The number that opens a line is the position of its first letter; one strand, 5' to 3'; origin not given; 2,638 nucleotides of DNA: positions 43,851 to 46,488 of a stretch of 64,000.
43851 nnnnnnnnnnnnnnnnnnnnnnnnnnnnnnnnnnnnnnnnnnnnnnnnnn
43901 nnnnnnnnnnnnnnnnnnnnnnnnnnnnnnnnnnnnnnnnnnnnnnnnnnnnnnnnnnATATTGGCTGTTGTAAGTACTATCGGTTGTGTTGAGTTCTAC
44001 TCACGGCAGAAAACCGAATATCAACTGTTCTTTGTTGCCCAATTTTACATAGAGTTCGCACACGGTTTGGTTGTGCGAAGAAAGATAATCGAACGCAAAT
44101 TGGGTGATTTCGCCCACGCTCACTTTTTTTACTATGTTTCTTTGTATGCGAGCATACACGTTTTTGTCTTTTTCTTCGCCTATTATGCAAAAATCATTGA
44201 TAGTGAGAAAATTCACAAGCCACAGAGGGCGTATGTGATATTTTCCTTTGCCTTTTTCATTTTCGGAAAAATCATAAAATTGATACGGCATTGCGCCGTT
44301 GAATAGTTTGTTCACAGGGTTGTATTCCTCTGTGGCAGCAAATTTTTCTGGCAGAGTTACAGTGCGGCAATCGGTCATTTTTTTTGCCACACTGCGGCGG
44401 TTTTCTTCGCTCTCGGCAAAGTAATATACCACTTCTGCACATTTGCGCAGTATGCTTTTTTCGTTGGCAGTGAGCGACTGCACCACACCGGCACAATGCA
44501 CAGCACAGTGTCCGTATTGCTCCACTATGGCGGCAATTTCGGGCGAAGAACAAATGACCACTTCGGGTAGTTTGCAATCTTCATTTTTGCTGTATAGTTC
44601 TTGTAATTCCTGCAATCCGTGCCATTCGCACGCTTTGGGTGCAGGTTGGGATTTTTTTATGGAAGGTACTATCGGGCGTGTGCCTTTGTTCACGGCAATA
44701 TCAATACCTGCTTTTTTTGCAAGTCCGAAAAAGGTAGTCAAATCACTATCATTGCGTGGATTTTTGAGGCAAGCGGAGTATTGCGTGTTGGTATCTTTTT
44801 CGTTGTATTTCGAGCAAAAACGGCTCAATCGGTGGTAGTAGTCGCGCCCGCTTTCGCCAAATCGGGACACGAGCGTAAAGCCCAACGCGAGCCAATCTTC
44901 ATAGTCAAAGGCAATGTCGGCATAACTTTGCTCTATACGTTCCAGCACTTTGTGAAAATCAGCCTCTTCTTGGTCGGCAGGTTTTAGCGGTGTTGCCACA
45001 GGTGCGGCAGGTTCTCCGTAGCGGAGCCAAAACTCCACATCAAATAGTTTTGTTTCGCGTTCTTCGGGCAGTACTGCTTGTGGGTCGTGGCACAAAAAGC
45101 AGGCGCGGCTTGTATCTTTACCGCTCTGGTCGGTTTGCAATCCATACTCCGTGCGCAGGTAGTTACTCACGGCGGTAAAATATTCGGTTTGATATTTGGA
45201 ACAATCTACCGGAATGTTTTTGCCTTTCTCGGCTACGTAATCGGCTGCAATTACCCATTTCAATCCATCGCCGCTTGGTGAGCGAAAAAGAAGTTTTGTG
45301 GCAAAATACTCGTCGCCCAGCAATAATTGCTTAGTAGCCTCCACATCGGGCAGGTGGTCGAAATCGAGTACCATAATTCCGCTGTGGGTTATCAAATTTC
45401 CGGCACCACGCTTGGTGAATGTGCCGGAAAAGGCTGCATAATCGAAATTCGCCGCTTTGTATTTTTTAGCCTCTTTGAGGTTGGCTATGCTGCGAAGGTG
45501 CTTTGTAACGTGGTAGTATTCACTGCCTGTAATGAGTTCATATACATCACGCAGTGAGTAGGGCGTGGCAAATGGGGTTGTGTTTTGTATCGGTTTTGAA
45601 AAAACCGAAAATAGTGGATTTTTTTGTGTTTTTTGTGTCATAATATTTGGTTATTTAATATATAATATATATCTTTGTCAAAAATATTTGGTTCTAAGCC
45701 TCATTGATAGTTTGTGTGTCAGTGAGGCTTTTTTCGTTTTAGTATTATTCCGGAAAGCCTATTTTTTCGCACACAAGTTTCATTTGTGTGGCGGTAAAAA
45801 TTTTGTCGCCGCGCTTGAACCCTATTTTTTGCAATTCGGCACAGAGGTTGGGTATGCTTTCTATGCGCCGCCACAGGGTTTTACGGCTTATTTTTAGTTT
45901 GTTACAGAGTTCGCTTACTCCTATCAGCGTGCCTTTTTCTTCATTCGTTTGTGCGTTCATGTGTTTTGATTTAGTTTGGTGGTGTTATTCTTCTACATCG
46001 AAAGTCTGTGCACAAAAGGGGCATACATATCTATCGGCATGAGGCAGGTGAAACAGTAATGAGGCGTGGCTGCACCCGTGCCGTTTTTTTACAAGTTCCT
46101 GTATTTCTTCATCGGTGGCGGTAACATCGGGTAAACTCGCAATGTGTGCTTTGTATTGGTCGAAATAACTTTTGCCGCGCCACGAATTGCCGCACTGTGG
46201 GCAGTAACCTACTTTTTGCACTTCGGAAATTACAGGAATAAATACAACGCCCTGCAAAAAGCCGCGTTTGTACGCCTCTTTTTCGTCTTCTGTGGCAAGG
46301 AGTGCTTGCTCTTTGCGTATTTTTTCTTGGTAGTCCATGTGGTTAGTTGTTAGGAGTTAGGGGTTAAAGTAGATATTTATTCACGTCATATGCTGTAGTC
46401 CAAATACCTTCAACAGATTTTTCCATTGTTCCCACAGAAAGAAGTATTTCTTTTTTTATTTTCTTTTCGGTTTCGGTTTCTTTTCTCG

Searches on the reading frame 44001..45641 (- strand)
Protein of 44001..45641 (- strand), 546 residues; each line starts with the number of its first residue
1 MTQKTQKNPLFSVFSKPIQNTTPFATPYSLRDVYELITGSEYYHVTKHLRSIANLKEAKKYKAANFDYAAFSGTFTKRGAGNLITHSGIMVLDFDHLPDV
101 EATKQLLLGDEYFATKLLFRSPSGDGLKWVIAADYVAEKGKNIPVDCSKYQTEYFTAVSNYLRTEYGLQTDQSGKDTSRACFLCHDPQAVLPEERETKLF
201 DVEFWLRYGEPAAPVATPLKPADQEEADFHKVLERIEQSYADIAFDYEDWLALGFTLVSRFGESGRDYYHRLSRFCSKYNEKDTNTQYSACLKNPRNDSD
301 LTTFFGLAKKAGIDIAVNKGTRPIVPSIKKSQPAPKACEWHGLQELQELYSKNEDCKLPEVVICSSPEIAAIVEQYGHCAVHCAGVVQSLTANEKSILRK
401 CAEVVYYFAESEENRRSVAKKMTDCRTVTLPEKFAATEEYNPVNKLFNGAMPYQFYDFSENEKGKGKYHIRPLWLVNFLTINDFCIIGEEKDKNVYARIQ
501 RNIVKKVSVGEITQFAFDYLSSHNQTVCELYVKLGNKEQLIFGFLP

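Call 11: search_protein_families(library=pfam, proteins=[window:44001-45641:-], max_evalue=0.01)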
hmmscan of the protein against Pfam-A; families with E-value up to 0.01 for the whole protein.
window:44001-45641:- (546 aa): 2 families
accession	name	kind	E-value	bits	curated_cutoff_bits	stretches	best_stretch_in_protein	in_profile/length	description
PF08800.15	BT4734-like_N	-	1e-20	74.7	22.4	1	68-189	8-132/134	BT4734-like, N-terminal domain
PF08707.16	PriCT_2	-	1.2e-10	42.1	22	1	236-306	5-75/77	Primase C terminal 2 (PriCT-2)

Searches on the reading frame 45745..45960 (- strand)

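Call 11: search_protein_families(library=pfam, proteins=[window:45745-45960:-], max_evalue=0.01)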
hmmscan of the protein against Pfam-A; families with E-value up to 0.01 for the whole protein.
window:45745-45960:- (71 aa): 3 families
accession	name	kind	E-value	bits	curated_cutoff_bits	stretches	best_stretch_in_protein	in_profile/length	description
PF14053.11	DUF4248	-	5.3e-07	30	27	1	24-70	22-68/68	Domain of unknown function (DUF4248)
PF08279.18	HTH_11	-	9.9e-05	22.6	25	1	7-36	11-39/55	HTH domain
PF02954.25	HTH_8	-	0.0077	16.4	22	0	15-34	21-40/42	Bacterial regulatory protein, Fis family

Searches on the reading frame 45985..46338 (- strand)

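Call 11: search_protein_families(library=pfam, proteins=[window:45985-46338:-], max_evalue=0.01)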
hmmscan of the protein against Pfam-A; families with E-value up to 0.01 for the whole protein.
window:45985-46338:- (117 aa): 2 families
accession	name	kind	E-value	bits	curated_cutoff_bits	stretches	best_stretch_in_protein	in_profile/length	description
PF14369.11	Zn_ribbon_19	-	0.0088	16.6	30.8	0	99-113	16-31/35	zinc-ribbon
PF24071.1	Phage_zn_bind_3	-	0.0095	16.2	27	0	46-61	18-33/46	Phage FDXHR zinc binding domain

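Call 35: search_protein_families(library=phrogs, proteins=[window:45985-46338:-], max_evalue=0.001)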
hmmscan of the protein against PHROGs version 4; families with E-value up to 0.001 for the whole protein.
window:45985-46338:- (117 aa): 0 families

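Call 84: search_protein_families(library=ncbifam, proteins=[window:45985-46338:-], max_evalue=0.001)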
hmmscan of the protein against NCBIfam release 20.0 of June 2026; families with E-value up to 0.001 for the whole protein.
window:45985-46338:- (117 aa): 0 families
